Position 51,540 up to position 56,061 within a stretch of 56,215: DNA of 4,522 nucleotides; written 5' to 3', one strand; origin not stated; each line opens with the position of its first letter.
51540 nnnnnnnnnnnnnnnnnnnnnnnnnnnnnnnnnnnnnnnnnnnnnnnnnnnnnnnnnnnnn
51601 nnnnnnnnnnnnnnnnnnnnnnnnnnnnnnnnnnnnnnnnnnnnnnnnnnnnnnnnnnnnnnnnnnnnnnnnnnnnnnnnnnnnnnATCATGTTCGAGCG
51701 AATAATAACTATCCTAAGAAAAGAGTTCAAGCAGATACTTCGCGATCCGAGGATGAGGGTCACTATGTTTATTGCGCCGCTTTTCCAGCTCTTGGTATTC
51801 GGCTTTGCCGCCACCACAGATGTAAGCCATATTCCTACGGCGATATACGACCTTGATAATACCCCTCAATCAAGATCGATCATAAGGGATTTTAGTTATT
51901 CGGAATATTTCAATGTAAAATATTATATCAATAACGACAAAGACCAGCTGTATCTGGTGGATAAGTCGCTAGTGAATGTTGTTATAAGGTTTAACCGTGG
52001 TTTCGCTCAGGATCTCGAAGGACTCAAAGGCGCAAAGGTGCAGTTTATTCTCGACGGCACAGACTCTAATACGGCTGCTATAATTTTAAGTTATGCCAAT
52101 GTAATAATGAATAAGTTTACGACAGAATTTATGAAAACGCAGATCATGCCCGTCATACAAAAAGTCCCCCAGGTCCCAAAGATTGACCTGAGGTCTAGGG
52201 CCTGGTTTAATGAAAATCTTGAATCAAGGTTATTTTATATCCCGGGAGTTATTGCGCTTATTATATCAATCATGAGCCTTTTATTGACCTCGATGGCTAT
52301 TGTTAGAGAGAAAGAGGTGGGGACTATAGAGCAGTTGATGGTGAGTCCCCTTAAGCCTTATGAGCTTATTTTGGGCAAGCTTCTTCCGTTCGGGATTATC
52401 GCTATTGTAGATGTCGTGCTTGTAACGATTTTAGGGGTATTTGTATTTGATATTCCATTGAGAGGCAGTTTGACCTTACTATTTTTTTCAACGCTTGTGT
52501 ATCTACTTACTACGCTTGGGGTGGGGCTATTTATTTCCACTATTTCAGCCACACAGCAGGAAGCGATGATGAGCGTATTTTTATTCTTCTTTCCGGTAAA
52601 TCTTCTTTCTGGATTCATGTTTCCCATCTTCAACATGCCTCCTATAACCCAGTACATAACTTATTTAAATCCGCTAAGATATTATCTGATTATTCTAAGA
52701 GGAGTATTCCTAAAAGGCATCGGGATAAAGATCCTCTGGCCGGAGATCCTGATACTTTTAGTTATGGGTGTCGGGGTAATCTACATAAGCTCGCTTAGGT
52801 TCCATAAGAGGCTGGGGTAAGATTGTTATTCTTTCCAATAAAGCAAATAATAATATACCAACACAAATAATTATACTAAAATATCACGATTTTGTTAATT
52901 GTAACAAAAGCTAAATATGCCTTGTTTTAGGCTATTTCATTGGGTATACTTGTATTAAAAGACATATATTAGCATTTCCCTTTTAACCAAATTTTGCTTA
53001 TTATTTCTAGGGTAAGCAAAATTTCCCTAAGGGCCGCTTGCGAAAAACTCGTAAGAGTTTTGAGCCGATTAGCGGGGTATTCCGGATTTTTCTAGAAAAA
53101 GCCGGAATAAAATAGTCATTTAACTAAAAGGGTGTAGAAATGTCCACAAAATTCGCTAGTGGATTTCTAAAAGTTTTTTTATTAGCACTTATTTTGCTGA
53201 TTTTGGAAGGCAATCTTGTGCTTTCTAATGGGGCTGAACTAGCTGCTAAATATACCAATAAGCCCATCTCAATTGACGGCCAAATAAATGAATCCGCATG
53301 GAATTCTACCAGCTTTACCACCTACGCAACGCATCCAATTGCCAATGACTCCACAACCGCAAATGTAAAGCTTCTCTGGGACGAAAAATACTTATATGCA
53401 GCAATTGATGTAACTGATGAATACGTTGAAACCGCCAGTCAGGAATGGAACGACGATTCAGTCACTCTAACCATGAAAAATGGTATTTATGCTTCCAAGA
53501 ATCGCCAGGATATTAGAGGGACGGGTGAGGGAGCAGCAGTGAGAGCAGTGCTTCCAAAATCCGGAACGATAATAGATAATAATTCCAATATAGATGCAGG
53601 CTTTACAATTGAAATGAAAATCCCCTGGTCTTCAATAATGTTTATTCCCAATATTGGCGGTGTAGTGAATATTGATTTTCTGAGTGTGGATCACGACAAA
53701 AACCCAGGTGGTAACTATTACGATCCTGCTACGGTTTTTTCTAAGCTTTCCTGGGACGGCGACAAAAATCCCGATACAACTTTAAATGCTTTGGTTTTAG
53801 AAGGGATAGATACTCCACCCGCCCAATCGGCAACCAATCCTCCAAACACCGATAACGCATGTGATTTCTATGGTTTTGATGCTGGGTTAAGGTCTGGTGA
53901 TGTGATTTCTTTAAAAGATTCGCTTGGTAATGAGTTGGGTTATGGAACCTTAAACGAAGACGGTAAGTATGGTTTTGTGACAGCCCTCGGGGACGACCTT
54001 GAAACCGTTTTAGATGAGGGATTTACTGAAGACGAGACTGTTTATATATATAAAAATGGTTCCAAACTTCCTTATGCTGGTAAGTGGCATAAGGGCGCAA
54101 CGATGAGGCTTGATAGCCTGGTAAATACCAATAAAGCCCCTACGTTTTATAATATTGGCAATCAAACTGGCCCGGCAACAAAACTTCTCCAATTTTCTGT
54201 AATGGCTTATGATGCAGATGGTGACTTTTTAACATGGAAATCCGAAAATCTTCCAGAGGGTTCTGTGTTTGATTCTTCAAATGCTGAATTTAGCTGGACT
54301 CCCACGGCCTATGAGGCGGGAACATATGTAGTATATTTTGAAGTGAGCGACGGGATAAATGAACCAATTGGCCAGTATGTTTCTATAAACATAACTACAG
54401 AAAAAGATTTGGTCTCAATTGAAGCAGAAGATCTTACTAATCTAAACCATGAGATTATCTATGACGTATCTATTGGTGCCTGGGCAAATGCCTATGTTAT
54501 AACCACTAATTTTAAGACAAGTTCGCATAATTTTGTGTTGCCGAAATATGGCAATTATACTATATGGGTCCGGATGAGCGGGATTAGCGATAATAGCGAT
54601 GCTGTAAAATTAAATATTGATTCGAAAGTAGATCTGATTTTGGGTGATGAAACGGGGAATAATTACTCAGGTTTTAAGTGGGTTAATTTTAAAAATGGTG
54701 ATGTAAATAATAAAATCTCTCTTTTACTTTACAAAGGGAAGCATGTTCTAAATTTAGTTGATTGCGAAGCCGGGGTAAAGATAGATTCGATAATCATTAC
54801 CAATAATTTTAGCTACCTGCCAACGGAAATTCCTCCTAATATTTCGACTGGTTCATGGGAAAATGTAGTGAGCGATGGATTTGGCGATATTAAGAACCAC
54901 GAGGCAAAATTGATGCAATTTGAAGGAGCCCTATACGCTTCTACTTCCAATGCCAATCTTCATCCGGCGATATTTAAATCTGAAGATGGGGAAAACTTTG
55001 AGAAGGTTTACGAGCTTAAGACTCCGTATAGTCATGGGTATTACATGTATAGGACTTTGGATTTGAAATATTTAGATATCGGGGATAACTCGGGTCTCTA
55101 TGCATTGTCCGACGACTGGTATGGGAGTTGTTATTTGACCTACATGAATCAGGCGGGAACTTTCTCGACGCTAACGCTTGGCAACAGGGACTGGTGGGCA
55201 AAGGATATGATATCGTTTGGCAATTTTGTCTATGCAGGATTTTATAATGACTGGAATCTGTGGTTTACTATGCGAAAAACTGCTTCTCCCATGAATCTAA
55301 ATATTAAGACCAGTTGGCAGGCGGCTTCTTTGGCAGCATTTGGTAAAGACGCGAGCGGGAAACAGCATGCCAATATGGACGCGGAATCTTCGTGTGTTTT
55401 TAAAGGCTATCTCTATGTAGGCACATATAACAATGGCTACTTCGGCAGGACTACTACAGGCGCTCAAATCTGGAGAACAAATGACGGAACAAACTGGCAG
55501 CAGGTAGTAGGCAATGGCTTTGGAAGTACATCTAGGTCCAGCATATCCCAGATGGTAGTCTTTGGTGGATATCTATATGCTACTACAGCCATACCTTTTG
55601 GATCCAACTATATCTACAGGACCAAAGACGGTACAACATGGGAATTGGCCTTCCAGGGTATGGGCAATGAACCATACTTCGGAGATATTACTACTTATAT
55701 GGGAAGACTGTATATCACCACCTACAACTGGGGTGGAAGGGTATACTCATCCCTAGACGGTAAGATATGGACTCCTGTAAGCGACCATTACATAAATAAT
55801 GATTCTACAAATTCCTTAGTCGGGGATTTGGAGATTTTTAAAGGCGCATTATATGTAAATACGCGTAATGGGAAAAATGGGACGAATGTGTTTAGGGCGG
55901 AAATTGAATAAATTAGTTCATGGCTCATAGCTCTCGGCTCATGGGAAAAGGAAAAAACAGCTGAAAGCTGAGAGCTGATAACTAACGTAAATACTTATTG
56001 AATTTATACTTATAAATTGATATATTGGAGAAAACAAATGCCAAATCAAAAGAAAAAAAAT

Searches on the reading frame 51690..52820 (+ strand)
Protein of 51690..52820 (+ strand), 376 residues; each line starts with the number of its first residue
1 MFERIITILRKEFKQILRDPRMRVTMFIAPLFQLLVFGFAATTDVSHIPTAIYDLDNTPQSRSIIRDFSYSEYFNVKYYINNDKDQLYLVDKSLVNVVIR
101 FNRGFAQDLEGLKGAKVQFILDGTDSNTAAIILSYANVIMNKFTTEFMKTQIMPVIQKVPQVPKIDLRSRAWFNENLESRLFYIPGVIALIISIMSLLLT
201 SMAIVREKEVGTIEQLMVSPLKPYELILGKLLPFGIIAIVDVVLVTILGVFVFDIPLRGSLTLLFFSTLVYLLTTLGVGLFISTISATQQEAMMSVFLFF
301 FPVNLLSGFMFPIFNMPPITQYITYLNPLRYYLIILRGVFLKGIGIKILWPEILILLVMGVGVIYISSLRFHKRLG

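Call 10: search_protein_families(library=pfam, proteins=[window:51690-52820:+])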
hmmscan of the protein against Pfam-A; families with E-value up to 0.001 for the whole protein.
window:51690-52820:+ (376 aa): 4 families
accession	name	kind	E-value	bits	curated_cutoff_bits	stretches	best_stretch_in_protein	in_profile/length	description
PF12698.13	ABC2_membrane_3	-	1.6e-48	166.1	31.6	1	22-367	3-345/347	ABC-2 family transporter protein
PF01061.29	ABC2_membrane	-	1.4e-31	110.1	26.9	1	176-340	51-210/211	ABC-2 type transporter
PF12679.13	ABC2_membrane_2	-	8.5e-21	74.9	27.2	1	7-374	2-281/283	ABC-2 family transporter protein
PF12730.13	ABC2_membrane_4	-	0.00041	20.8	27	1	187-301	55-174/179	ABC-2 family transporter protein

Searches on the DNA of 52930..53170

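Call 5: search_rna_families(source=window, start=52930, end=53170, threshold=evalue, max_evalue=10, show_alignments=4)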
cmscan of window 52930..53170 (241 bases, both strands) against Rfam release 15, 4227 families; matches with E-value up to 10: 8.
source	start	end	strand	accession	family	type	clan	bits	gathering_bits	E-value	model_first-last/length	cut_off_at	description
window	53078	53141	+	RF01810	pntA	Gene; sRNA;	-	18.7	54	1.4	1-62/62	no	pntA sRNA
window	53079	53151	+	RF00438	SNORA33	Gene; snRNA; snoRNA; HACA-box;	-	17.1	74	2.3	1-130/130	no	Small nucleolar RNA SNORA33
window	53042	53132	-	RF00033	MicF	Gene; antisense;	-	16.5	79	4.9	1-94/94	no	MicF RNA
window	52960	53011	-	RF00287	SNORD44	Gene; snRNA; snoRNA; CD-box;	CL00060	13.9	40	2.3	1-61/61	no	Small nucleolar RNA SNORD44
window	52989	53024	+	RF00726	mir-87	Gene; miRNA;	-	13.7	49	2.6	14-64/79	no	mir-87 microRNA precursor family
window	52977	53033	-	RF00726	mir-87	Gene; miRNA;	-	13.6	49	2.8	1-79/79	no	mir-87 microRNA precursor family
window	52938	53039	-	RF01932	bxd_4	Gene; lncRNA;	-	13.3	40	3.5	1-106/106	no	Bithoraxoid conserved region 4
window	53013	53027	+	RF01792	eiav_FSE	Cis-reg; frameshift_element;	-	10.4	40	5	1-35/35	no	ribosomal frameshift site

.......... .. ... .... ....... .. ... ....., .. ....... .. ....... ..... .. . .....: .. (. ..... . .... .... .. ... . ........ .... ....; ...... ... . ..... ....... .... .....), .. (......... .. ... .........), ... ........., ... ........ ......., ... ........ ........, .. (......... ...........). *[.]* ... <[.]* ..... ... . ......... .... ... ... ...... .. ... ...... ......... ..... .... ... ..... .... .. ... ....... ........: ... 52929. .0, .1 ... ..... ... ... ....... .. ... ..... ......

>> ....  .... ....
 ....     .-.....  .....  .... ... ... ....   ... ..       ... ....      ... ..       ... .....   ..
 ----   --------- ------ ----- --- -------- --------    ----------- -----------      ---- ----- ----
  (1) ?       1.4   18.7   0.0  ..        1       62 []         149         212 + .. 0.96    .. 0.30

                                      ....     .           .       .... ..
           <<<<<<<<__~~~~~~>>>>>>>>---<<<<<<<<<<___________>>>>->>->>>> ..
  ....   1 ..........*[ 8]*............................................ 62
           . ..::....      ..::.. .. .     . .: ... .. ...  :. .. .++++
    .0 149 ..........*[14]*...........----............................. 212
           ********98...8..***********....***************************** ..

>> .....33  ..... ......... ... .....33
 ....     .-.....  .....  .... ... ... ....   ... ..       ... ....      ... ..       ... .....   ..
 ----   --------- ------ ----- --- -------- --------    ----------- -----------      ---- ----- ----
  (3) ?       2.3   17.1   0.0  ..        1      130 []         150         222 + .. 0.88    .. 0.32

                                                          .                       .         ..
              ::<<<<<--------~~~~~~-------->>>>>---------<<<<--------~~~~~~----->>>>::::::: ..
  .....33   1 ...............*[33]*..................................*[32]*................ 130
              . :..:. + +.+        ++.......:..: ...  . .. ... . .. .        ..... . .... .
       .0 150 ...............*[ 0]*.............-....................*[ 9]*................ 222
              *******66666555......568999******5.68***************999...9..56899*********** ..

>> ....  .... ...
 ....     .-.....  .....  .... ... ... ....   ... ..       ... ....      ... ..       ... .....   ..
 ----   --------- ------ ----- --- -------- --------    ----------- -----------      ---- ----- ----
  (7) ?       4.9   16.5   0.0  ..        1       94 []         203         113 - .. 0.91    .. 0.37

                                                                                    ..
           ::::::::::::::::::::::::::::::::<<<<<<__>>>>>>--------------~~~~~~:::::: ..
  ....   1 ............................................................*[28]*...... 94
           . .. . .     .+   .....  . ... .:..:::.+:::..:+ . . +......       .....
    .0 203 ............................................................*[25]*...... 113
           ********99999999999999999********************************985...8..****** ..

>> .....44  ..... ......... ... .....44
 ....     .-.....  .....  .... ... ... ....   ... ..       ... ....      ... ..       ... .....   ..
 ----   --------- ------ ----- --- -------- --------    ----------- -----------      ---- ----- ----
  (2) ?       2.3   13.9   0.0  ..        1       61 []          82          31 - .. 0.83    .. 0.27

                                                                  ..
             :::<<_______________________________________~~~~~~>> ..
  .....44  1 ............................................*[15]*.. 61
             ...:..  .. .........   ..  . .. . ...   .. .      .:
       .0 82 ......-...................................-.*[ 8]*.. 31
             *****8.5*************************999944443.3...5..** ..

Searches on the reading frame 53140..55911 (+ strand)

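Call 10: search_protein_families(library=pfam, proteins=[window:53140-55911:+])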
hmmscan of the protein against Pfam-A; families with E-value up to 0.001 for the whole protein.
window:53140-55911:+ (923 aa): 4 families
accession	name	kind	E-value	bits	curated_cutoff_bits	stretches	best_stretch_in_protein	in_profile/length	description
PF06452.16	CBM9_1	-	2.6e-15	57.2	23.4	1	45-189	1-155/185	Carbohydrate family 9 binding domain-like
PF05345.18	He_PIG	-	2.9e-09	37.7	24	1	333-419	1-96/96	Putative Ig domain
PF17963.7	Big_9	-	4.5e-06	27.9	23.6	1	331-409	1-81/89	Bacterial Ig domain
PF17892.7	Cadherin_5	-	0.00018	21.7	26.5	1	356-418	33-97/98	Cadherin-like domain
